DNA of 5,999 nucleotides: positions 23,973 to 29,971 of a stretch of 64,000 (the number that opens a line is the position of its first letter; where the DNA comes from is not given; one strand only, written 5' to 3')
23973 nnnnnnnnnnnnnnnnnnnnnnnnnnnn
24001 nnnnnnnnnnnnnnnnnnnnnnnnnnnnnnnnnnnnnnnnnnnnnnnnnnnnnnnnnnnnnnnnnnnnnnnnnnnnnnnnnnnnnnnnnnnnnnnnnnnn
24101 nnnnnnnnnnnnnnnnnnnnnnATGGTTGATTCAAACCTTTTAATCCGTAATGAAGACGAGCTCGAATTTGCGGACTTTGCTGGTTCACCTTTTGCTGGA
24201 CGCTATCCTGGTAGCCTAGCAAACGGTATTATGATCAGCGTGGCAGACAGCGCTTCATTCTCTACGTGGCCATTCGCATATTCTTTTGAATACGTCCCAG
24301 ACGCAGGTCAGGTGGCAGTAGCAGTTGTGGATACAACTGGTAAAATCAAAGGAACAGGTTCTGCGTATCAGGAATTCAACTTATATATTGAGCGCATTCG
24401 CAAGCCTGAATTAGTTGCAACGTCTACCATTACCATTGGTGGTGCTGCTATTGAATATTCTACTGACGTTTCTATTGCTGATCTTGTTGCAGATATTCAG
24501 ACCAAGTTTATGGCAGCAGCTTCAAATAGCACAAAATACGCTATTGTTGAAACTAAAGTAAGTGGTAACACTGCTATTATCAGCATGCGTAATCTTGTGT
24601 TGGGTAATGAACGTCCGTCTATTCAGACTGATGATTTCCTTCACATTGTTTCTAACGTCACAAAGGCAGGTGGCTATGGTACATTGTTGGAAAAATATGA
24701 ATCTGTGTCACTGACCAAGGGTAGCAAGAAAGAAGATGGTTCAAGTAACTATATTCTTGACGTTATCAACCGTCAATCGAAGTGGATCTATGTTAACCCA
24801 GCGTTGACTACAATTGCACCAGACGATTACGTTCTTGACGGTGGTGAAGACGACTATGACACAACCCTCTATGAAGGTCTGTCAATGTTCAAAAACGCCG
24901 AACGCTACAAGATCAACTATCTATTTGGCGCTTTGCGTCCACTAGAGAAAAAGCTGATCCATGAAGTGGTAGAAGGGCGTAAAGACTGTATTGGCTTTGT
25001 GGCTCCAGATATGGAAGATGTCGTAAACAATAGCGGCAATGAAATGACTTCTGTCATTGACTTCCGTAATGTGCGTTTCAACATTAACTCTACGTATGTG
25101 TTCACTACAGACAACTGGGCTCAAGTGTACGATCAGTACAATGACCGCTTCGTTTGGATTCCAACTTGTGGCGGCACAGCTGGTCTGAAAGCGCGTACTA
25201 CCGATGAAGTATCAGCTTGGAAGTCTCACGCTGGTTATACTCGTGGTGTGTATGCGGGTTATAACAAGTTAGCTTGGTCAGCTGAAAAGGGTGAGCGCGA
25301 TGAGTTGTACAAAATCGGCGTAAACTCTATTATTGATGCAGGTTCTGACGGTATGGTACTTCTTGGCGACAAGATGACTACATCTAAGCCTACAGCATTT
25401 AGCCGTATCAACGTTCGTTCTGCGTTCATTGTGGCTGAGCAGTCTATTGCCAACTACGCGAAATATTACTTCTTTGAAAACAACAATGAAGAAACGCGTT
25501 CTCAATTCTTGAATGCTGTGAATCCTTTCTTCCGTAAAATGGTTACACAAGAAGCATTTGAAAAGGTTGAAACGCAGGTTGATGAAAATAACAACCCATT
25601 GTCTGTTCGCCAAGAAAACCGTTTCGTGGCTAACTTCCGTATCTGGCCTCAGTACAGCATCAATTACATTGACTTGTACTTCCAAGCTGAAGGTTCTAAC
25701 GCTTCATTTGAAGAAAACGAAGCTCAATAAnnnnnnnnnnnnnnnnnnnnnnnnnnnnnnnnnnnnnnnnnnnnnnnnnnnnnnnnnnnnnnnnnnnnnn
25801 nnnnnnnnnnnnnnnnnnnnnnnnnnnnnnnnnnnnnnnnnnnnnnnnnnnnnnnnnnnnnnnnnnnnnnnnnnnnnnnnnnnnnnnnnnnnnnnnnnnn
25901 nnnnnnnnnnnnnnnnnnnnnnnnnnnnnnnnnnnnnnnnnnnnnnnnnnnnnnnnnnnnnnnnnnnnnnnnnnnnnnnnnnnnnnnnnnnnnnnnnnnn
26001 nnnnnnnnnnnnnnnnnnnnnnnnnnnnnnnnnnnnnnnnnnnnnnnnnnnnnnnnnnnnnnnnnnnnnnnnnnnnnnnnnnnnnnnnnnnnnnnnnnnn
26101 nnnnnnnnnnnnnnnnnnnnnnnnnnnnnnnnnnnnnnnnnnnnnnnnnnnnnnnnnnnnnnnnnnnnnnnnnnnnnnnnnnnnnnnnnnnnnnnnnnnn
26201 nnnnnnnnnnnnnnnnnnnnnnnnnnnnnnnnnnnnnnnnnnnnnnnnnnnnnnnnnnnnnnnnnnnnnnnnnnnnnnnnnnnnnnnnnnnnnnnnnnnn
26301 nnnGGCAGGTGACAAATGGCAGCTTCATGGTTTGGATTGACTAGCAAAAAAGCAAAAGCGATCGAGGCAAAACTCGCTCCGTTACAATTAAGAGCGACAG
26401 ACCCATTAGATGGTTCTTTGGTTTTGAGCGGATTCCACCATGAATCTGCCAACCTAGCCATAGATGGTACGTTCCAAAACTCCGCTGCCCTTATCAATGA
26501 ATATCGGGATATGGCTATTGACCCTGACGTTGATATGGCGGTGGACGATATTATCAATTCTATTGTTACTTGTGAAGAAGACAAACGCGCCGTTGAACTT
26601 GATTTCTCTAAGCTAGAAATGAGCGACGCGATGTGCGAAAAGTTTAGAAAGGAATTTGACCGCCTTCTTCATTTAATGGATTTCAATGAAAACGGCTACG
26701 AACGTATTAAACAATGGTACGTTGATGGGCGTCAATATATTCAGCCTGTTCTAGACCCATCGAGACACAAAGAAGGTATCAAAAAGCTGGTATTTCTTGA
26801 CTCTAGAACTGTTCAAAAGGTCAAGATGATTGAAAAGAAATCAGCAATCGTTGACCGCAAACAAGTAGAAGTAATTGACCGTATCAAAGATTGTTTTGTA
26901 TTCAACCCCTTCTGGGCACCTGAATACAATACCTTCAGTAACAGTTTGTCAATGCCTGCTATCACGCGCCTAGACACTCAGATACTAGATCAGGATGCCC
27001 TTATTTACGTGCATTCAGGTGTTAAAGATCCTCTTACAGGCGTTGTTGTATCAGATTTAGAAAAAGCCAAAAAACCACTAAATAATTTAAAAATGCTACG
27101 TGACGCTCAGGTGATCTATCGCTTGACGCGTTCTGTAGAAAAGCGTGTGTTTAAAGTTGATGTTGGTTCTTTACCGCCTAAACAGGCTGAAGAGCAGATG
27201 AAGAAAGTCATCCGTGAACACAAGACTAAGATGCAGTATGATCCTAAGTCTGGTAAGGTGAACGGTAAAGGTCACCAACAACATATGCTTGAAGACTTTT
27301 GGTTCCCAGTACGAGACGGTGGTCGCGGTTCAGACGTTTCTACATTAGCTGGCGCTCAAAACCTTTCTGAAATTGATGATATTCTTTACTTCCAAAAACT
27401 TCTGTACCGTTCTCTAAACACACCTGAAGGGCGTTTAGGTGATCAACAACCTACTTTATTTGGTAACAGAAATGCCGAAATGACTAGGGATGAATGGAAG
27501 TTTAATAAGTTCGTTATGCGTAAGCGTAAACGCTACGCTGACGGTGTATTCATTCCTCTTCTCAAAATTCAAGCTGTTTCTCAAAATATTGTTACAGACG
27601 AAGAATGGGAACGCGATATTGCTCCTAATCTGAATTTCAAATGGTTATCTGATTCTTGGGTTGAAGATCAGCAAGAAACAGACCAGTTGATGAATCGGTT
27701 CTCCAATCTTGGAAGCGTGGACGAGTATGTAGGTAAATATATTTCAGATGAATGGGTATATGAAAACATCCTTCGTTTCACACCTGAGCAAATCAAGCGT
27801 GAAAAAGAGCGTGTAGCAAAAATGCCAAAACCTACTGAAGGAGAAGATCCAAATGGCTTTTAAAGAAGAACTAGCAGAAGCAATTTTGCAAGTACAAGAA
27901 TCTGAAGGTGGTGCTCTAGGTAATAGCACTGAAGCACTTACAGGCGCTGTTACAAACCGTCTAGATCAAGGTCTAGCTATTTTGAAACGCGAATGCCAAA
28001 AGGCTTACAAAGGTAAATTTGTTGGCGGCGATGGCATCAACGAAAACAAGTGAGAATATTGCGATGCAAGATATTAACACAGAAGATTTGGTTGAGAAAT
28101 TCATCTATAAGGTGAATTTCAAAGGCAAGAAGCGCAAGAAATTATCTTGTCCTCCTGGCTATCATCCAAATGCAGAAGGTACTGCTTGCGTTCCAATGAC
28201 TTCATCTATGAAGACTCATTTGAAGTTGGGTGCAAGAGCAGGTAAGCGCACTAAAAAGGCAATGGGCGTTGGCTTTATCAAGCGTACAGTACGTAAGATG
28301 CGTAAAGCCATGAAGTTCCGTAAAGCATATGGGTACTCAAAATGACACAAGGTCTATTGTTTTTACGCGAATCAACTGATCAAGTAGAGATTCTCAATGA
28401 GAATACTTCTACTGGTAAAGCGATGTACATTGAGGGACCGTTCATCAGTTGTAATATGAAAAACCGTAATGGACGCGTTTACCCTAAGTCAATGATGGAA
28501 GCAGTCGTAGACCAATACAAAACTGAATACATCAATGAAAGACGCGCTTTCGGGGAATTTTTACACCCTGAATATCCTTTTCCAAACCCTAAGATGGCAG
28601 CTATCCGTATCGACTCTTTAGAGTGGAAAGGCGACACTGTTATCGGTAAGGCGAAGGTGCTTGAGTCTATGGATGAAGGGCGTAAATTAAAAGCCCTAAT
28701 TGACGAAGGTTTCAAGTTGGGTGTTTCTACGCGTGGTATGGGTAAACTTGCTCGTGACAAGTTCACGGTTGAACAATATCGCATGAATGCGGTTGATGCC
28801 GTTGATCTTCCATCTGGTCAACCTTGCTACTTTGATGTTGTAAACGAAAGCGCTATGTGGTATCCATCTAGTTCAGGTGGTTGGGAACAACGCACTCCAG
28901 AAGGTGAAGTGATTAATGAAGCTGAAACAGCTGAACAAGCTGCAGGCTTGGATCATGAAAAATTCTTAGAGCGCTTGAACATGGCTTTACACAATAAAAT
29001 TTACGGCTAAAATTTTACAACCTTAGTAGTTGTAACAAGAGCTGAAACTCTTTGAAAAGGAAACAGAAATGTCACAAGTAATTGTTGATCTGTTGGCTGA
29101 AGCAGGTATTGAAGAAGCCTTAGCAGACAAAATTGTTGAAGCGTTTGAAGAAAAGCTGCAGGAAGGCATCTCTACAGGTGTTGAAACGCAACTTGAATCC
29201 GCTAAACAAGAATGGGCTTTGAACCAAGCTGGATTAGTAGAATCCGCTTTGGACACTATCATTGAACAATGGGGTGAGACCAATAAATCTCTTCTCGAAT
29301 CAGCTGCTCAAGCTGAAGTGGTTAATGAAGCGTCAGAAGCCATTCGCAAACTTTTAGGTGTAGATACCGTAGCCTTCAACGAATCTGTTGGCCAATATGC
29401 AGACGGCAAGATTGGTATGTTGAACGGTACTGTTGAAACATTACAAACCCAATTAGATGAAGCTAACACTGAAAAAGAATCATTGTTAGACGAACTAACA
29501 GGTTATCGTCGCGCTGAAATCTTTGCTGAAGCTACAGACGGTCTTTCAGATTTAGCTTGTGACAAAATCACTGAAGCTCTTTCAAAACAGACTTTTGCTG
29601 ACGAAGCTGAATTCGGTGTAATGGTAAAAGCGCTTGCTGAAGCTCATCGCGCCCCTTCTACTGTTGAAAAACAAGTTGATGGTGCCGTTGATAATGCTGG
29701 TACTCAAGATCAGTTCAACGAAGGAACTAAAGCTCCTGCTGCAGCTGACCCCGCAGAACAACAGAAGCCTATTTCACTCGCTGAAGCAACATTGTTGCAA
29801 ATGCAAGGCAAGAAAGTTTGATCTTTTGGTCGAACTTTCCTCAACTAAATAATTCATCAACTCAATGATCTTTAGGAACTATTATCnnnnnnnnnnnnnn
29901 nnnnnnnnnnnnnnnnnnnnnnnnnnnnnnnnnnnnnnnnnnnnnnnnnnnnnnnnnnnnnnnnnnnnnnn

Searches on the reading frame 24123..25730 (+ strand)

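Call 120: search_protein_families(library=pfam, proteins=[window:24123-25730:+], max_evalue=0.001)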
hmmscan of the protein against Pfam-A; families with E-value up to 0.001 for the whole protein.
window:24123-25730:+ (535 aa): 2 families
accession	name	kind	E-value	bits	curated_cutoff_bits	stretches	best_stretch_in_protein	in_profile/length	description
PF17482.7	Phage_sheath_1C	-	2e-11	44.3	26.9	1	421-521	1-102/104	Phage tail sheath C-terminal domain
PF04984.19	Phage_sheath_1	-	2.5e-08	34.4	31.4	1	284-417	48-166/168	Phage tail sheath protein subtilisin-like domain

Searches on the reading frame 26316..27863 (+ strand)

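Call 120: search_protein_families(library=pfam, proteins=[window:26316-27863:+], max_evalue=0.001)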
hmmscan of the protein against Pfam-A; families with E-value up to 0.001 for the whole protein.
window:26316-27863:+ (515 aa): 1 family
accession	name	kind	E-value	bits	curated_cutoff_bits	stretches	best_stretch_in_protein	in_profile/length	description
PF07230.16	Portal_T4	-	8.2e-147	489.9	22.9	1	57-501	2-431/433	Bacteriophage T4-like portal protein (Gp20)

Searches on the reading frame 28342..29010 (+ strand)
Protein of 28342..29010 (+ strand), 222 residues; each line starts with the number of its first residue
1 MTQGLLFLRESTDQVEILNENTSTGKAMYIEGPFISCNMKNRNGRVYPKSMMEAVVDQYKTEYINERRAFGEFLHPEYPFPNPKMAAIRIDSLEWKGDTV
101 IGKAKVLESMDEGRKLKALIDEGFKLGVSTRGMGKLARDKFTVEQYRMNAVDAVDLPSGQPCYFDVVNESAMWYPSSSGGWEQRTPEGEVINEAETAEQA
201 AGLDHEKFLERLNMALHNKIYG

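Call 120: search_protein_families(library=pfam, proteins=[window:28342-29010:+], max_evalue=0.001)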
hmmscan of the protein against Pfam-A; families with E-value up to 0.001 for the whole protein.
window:28342-29010:+ (222 aa): 1 family
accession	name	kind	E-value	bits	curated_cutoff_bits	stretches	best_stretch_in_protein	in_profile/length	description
PF03420.18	Peptidase_S77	-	6.5e-30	104.5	27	1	26-160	42-184/198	Prohead core protein serine protease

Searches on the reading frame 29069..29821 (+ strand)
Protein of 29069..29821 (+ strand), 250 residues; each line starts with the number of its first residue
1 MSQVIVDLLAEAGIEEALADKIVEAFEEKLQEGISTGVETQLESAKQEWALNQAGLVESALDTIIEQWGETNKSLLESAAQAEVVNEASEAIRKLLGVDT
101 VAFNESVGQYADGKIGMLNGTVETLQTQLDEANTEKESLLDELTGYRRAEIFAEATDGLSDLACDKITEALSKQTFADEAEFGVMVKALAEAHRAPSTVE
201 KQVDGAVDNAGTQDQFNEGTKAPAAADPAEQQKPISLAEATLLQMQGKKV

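Call 120: search_protein_families(library=pfam, proteins=[window:29069-29821:+], max_evalue=0.001)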
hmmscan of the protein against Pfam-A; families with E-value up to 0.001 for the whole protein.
window:29069-29821:+ (250 aa): 1 family
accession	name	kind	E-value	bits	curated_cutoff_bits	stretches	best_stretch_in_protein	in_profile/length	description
PF25623.1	T4_CASP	-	2.7e-13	50.5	27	1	17-220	36-231/247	T4-phage like capsid assembly scaffolding protein family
